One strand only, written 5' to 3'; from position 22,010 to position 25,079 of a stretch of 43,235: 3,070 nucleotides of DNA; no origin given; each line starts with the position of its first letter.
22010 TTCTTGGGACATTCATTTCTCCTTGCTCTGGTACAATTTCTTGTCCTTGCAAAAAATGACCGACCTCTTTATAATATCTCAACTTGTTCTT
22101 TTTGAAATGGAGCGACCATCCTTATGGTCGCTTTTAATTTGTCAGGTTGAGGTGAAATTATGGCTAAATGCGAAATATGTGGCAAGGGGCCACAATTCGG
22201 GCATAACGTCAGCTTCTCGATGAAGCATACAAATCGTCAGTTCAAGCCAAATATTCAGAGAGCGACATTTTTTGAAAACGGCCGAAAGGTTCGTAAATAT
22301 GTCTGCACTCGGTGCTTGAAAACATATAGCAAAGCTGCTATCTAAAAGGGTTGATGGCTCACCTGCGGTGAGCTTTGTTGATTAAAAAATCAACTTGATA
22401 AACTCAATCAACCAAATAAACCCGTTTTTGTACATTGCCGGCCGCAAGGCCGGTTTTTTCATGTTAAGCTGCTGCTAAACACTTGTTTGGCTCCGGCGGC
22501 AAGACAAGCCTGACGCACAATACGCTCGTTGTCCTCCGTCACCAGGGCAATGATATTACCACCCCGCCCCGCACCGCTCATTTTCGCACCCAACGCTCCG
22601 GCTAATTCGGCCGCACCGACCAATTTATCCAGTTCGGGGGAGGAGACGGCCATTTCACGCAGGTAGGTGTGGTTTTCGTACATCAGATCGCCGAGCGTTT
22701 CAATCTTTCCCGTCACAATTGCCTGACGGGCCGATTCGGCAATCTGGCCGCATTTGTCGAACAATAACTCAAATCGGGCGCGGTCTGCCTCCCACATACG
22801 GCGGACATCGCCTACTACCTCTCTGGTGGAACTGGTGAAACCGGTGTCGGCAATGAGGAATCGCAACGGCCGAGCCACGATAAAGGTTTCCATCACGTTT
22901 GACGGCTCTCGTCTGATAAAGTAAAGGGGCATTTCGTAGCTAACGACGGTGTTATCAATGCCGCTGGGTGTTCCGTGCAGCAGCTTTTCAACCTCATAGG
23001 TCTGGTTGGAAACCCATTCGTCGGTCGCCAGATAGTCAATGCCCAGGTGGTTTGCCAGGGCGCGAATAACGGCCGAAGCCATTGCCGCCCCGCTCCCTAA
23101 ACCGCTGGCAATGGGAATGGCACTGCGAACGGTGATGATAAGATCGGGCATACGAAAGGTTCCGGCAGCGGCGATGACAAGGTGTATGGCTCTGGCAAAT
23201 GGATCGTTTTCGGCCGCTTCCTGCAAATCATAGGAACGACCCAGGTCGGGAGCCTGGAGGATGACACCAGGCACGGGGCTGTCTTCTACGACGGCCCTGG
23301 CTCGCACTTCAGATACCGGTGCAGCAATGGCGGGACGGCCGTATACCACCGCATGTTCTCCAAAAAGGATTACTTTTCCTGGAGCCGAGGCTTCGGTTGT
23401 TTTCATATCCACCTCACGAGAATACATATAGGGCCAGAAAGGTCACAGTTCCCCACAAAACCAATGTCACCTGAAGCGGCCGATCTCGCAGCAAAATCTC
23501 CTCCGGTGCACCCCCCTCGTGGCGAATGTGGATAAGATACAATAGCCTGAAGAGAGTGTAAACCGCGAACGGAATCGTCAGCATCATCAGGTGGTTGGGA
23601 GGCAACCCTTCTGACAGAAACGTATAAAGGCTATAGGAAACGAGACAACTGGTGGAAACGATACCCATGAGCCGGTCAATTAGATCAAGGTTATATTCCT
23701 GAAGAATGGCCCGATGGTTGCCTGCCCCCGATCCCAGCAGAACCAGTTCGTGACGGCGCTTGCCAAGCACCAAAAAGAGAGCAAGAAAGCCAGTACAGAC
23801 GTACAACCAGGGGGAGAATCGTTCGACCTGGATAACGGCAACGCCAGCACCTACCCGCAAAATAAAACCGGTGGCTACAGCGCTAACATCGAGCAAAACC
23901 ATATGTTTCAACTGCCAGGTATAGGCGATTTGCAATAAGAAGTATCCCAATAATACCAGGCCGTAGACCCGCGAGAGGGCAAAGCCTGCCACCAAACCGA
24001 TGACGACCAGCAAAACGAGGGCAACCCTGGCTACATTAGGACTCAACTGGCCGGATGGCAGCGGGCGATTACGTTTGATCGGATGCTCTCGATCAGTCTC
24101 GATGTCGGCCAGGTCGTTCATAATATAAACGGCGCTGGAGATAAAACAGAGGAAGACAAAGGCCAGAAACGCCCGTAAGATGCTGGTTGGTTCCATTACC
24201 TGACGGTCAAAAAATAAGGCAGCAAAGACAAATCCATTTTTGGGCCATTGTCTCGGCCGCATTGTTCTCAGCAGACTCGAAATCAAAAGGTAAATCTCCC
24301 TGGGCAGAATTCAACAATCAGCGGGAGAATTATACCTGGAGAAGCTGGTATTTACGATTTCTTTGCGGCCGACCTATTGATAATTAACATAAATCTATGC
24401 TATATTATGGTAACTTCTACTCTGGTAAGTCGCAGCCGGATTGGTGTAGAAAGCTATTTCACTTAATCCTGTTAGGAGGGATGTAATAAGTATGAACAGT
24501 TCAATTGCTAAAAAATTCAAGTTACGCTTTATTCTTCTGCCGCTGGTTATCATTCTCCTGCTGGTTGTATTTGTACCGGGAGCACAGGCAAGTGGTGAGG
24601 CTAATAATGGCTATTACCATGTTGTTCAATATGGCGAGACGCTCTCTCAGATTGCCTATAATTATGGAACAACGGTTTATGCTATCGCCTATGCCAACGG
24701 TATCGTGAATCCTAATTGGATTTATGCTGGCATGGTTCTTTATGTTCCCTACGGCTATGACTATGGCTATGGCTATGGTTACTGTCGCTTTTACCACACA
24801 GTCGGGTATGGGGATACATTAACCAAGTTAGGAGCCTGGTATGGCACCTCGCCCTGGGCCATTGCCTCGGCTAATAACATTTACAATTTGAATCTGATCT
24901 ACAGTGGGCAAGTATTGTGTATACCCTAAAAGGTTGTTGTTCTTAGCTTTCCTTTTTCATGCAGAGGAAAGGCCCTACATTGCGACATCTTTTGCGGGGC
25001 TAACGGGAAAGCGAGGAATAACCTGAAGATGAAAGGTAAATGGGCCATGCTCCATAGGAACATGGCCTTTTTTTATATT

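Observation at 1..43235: Hyper-abundant palindrome CGGCCG spread through coding and non-coding DNA (HIP-like element)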

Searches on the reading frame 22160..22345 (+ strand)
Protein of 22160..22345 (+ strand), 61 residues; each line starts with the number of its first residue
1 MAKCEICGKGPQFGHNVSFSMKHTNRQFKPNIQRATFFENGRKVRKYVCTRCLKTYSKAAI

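Call 67: search_protein_families(library=pfam, proteins=[window:22160-22345:+], max_evalue=0.00001)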
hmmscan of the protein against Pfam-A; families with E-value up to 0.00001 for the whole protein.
window:22160-22345:+ (61 aa): 1 family
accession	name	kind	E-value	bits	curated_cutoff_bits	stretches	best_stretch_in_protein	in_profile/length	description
PF00830.24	Ribosomal_L28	-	4.5e-24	84.6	27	1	3-58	2-59/60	Ribosomal L28 family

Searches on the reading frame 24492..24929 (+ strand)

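Call 67: search_protein_families(library=pfam, proteins=[window:24492-24929:+], max_evalue=0.00001)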
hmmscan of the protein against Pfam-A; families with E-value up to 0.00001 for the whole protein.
window:24492-24929:+ (145 aa): 2 families
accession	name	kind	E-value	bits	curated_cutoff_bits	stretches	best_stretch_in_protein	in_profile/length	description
PF01476.26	LysM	-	3.6e-29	100.9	20.9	2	43-86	1-43/43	LysM domain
PF23473.1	LysM3_LYK4_5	-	3.5e-06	27.4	29.3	0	44-81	6-42/48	LYK4/5 LysM3 domain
